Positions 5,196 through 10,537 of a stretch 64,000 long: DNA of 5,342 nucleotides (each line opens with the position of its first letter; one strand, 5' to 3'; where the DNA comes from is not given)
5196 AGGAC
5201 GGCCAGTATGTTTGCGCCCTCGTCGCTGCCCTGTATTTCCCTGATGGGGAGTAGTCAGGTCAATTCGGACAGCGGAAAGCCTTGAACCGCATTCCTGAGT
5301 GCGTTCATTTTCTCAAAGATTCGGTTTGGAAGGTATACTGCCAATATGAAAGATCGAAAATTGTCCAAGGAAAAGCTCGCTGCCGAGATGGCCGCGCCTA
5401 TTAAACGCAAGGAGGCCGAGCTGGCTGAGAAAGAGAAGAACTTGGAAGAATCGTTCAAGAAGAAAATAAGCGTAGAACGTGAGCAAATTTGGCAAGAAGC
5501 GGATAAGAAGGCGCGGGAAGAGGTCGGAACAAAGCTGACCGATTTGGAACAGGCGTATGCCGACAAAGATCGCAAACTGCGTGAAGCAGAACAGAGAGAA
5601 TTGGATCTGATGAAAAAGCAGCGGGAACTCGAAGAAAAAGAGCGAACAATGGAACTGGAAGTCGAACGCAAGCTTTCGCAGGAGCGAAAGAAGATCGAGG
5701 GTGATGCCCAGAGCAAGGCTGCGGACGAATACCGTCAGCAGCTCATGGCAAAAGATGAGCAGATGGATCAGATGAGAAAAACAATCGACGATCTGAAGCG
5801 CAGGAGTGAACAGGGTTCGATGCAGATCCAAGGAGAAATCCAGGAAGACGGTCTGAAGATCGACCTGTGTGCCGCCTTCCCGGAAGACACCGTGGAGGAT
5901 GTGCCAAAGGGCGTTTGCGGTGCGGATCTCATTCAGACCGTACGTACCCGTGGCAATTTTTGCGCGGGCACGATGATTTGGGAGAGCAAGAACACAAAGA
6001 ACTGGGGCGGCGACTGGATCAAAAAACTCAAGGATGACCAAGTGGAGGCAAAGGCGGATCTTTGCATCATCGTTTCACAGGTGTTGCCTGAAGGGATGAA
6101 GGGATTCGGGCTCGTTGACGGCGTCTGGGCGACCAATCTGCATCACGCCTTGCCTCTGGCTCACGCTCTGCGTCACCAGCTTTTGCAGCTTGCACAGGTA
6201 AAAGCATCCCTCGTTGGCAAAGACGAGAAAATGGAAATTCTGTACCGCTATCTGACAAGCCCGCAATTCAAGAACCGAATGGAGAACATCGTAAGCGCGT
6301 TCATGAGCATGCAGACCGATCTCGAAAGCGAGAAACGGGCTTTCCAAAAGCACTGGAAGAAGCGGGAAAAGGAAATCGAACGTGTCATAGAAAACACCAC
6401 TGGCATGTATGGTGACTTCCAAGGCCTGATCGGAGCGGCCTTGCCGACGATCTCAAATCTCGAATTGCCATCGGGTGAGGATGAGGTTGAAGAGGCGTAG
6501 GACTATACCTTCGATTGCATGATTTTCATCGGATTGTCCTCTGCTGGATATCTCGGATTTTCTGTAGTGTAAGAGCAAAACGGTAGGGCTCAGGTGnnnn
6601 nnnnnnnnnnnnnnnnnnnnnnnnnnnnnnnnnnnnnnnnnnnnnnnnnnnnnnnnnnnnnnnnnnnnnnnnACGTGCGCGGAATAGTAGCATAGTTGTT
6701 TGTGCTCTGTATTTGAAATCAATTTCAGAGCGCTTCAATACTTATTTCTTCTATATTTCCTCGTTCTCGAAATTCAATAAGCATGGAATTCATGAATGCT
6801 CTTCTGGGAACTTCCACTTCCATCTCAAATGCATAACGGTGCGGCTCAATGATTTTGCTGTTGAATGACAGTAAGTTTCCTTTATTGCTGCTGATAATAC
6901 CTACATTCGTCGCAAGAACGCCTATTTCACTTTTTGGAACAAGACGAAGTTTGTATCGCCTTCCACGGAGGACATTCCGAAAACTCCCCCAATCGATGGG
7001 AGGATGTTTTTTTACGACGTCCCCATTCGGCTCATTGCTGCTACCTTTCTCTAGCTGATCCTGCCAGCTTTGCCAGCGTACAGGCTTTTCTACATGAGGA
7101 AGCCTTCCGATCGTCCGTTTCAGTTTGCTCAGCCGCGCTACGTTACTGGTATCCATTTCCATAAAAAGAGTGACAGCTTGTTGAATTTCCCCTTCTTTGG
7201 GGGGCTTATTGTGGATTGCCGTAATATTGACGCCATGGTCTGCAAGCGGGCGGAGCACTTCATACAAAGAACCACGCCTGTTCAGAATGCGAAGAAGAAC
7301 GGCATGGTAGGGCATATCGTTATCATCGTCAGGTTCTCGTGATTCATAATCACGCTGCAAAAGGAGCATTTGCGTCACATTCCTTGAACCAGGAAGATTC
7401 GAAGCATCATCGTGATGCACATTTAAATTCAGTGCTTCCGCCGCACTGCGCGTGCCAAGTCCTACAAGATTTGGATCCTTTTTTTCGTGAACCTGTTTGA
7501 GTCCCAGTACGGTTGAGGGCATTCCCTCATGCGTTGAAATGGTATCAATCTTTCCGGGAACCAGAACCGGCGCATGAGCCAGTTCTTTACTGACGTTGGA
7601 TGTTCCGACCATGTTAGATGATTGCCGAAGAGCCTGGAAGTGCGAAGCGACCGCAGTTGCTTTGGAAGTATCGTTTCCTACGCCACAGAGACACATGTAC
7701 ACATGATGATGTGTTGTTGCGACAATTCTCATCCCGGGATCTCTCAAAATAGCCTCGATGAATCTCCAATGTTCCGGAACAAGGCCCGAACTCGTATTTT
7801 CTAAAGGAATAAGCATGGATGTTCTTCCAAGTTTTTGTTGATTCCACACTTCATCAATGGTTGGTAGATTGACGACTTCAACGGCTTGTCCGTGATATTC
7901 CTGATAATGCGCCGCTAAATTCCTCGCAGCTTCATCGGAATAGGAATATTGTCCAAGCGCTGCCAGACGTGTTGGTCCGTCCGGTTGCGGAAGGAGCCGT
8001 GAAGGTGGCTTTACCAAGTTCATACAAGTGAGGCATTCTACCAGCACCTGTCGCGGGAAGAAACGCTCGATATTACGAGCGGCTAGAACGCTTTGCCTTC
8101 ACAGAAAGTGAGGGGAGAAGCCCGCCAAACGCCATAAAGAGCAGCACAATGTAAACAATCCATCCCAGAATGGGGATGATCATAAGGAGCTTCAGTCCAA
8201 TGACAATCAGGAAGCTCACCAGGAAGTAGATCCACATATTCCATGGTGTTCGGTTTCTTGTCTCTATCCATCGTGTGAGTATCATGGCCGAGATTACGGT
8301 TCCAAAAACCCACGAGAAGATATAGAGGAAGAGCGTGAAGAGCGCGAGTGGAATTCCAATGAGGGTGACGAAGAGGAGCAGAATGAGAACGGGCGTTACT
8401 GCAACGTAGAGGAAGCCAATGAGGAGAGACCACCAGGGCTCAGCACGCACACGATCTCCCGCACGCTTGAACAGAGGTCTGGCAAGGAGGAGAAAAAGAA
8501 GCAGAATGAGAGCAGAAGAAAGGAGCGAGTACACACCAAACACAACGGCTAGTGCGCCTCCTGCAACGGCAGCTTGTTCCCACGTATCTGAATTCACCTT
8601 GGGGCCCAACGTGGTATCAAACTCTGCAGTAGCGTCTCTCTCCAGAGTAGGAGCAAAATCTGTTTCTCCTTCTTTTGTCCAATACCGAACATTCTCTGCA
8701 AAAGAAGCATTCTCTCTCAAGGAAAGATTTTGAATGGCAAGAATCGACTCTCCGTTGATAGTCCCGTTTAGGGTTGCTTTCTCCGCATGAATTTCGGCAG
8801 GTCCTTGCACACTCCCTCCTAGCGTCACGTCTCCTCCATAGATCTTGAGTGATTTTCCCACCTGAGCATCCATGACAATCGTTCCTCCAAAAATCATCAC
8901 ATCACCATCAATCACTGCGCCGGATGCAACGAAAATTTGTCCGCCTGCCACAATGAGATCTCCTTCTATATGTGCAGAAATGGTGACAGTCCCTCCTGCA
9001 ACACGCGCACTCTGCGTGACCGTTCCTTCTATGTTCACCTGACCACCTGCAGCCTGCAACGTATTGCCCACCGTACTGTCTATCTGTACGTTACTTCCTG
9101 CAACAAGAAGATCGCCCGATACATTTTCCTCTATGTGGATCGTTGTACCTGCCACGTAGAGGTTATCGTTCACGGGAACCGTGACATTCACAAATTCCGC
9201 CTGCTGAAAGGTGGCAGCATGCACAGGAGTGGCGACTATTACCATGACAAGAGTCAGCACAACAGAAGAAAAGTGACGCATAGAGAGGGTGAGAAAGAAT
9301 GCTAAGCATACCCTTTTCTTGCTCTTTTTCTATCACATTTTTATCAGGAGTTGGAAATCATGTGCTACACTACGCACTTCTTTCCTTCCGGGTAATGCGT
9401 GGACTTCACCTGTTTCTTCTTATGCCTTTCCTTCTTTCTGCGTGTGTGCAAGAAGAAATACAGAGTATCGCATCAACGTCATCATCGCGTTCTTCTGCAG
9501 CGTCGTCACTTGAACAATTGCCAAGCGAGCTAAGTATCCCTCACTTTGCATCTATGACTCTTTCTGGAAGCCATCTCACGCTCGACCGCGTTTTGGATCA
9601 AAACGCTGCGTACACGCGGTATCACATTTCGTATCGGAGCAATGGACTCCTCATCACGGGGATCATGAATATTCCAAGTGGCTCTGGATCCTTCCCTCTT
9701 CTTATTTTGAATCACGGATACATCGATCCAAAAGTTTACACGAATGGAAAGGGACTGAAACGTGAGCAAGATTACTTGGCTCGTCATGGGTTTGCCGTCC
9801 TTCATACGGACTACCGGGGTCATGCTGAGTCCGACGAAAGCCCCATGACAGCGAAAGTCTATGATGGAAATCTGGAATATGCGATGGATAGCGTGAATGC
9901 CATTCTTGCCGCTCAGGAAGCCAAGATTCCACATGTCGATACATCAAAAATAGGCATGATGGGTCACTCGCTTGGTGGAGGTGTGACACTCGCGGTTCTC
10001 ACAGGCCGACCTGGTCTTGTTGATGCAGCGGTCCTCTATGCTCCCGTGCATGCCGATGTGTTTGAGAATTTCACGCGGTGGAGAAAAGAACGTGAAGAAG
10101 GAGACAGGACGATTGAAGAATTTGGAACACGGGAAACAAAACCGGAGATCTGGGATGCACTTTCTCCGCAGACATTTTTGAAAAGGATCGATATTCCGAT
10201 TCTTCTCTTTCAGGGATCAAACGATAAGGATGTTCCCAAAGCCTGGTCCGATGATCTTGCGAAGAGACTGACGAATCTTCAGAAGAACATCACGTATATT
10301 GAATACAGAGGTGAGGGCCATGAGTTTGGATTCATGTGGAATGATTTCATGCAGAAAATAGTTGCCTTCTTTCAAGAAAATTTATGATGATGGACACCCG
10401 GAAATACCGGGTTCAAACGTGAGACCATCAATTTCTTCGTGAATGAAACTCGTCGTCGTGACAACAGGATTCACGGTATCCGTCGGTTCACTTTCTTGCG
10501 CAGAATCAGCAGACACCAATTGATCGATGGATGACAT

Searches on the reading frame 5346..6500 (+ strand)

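Call 40: search_protein_families(library=pfam, proteins=[window:5346-6500:+], max_evalue=0.001)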
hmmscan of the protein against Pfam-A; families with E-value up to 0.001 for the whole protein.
window:5346-6500:+ (384 aa): 1 family
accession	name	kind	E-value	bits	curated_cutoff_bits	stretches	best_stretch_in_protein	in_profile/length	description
PF09903.14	DUF2130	-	5.3e-64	216.4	26.7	1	131-375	3-253/255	Uncharacterized protein conserved in bacteria (DUF2130)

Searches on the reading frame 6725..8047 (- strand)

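Call 40: search_protein_families(library=pfam, proteins=[window:6725-8047:-], max_evalue=0.001)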
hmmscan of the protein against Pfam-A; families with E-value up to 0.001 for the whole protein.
window:6725-8047:- (440 aa): 3 families
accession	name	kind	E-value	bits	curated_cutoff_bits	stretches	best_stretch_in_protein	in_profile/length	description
PF00800.23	PDT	-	3.7e-15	56.6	25.2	1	33-150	7-115/181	Prephenate dehydratase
PF13291.12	ACT_4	-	2.2e-08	35.1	27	1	253-321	12-77/80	ACT domain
PF01842.31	ACT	-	2.7e-07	30.7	27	1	250-308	3-60/66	ACT domain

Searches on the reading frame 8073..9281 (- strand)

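Call 40: search_protein_families(library=pfam, proteins=[window:8073-9281:-], max_evalue=0.001)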
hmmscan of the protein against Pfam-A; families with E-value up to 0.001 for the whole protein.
window:8073-9281:- (402 aa): 1 family
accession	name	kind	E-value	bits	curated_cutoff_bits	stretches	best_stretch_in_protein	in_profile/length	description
PF04519.19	Bactofilin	-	0.00027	21.5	27.9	0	118-200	3-82/98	Polymer-forming cytoskeletal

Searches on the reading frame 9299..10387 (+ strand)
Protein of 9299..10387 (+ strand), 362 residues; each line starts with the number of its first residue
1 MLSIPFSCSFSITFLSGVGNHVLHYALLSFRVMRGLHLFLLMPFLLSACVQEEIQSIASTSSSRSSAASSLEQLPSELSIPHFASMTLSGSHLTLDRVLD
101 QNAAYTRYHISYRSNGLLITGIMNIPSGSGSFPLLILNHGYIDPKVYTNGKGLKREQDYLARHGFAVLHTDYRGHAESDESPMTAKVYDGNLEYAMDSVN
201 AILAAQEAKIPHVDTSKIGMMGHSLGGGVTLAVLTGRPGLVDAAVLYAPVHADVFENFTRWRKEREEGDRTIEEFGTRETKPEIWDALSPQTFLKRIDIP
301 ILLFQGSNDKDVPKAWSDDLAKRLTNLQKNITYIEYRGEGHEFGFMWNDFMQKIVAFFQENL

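Call 40: search_protein_families(library=pfam, proteins=[window:9299-10387:+], max_evalue=0.001)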
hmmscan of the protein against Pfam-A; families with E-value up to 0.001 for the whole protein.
window:9299-10387:+ (362 aa): 15 families
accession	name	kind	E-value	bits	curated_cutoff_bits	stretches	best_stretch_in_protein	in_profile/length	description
PF00326.27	Peptidase_S9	-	1.1e-19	71.2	22.6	1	155-362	5-210/213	Prolyl oligopeptidase family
PF12146.15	Hydrolase_4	-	4.9e-17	62.5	27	1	158-252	25-112/239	Serine aminopeptidase, S33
PF00561.26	Abhydrolase_1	-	4.8e-16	59.6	25.8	1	133-266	1-114/245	alpha/beta hydrolase fold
PF01738.24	DLH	-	2.5e-12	47.3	21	1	157-343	34-188/217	Dienelactone hydrolase family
PF20434.5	BD-FAE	-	7.7e-11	42.3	26.8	1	131-324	12-215/215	BD-FAE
PF02129.25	Peptidase_S15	-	7.3e-10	39.4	23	1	125-249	11-128/262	X-Pro dipeptidyl-peptidase (S15 family)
PF12697.13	Abhydrolase_6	-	1.3e-08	36.2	26.3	1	159-298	22-135/217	Alpha/beta hydrolase family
PF12740.14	PETase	-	1.4e-07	31.7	28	1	158-255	75-164/263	PET hydrolase-like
PF07859.19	Abhydrolase_3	-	1.6e-06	28.5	25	1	197-343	51-208/210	alpha/beta hydrolase fold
PF05448.18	AXE1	-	8e-05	22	21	1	106-235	55-195/321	Acetyl xylan esterase (AXE1)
PF03583.20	LIP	-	0.00018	21.4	23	0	162-232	24-87/286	Secretory lipase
PF06500.17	FrsA-like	-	0.00021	20.7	22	1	113-260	175-309/414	Esterase FrsA-like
PF02230.22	Abhydrolase_2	-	0.00034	21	23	0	297-359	155-214/217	Phospholipase/Carboxylesterase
PF08840.17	BAAT_C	-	0.00037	21.1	20.9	0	209-342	15-159/210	BAAT / Acyl-CoA thioester hydrolase C terminal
PF07224.18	Chlorophyllase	-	0.00038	19.8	26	1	122-234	32-134/301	Chlorophyllase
